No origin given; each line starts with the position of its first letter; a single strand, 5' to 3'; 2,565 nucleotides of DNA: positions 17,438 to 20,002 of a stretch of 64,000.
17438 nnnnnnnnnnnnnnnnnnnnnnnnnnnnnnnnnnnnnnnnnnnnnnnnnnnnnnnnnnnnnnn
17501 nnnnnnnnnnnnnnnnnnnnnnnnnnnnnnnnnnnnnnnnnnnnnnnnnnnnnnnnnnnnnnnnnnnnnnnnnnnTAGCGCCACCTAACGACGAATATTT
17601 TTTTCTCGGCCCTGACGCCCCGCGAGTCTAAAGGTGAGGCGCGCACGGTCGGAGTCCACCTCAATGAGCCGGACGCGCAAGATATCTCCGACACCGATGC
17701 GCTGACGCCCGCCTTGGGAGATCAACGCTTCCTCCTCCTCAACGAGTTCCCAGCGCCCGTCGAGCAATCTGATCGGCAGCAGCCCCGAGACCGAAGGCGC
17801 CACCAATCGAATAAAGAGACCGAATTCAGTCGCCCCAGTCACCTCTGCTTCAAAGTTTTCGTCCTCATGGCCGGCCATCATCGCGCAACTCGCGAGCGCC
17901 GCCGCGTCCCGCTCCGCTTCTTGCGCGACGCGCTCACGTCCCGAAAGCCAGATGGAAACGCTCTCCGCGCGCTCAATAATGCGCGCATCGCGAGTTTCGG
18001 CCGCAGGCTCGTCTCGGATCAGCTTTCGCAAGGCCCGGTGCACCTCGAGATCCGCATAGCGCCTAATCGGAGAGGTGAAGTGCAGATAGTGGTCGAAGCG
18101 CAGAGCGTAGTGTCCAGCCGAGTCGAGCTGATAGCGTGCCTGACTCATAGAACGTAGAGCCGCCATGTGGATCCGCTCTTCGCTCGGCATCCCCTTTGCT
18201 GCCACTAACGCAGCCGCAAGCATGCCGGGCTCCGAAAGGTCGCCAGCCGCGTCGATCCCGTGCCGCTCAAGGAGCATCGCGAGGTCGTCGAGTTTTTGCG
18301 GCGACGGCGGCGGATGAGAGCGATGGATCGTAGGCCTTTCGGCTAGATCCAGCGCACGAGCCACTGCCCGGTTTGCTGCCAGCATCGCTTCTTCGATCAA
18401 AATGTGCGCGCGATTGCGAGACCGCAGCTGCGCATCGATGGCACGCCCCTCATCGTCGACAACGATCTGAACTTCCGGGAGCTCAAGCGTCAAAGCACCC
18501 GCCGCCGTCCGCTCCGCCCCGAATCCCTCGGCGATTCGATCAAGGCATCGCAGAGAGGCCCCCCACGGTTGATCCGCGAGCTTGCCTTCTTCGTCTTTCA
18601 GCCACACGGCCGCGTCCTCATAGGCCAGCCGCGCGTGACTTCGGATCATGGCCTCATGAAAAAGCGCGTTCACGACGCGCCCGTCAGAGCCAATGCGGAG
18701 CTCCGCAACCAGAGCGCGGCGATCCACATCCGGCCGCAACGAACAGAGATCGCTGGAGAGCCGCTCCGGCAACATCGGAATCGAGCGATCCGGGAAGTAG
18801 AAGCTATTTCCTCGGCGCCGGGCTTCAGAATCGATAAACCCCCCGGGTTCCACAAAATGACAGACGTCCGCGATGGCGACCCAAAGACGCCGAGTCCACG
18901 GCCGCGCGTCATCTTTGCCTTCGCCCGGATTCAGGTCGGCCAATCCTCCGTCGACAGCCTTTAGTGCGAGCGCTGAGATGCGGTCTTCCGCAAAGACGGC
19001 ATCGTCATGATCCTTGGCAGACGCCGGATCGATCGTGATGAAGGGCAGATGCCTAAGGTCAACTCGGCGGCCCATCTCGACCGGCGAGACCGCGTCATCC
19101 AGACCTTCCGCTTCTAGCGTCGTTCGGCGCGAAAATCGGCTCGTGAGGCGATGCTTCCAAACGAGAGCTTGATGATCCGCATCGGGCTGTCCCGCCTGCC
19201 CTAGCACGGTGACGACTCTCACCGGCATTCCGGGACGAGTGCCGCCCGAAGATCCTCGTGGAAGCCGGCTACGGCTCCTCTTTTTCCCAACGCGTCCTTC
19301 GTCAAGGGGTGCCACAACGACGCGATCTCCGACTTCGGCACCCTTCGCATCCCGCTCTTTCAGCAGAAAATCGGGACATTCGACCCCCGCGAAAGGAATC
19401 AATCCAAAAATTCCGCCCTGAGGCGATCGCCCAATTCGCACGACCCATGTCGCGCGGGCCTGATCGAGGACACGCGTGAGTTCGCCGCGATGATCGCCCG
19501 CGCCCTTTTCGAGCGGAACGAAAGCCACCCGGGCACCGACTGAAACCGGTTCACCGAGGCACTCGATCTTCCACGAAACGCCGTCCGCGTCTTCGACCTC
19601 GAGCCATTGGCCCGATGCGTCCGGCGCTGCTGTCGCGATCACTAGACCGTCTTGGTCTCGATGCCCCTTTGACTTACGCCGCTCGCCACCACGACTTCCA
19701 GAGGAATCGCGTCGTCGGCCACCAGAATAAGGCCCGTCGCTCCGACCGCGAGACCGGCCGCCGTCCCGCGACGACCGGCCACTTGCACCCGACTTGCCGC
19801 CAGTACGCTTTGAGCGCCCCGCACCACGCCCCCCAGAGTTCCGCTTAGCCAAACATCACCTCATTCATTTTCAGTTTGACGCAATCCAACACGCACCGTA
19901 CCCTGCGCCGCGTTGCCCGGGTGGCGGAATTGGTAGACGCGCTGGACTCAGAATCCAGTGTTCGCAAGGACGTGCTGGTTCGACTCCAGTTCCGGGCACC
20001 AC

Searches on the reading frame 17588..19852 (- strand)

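Call 10: search_protein_families(library=pfam, proteins=[window:17588-19852:-], max_evalue=0.01)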
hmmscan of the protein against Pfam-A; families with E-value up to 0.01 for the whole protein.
window:17588-19852:- (755 aa): 4 families
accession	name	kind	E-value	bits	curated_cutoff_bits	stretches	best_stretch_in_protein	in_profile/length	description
PF00773.25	RNB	-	5e-96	322.2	29.3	1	263-613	1-325/326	RNB domain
PF00575.29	S1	-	3e-08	34.4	22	1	663-740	4-70/74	S1 RNA binding domain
PF18614.7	RNase_II_C_S1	-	0.00022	21.5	26.6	1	714-744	29-59/59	RNase II-type exonuclease C-terminal S1 domain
PF17876.7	CSD2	-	0.00023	21.6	26.2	0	164-241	15-74/74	Cold shock domain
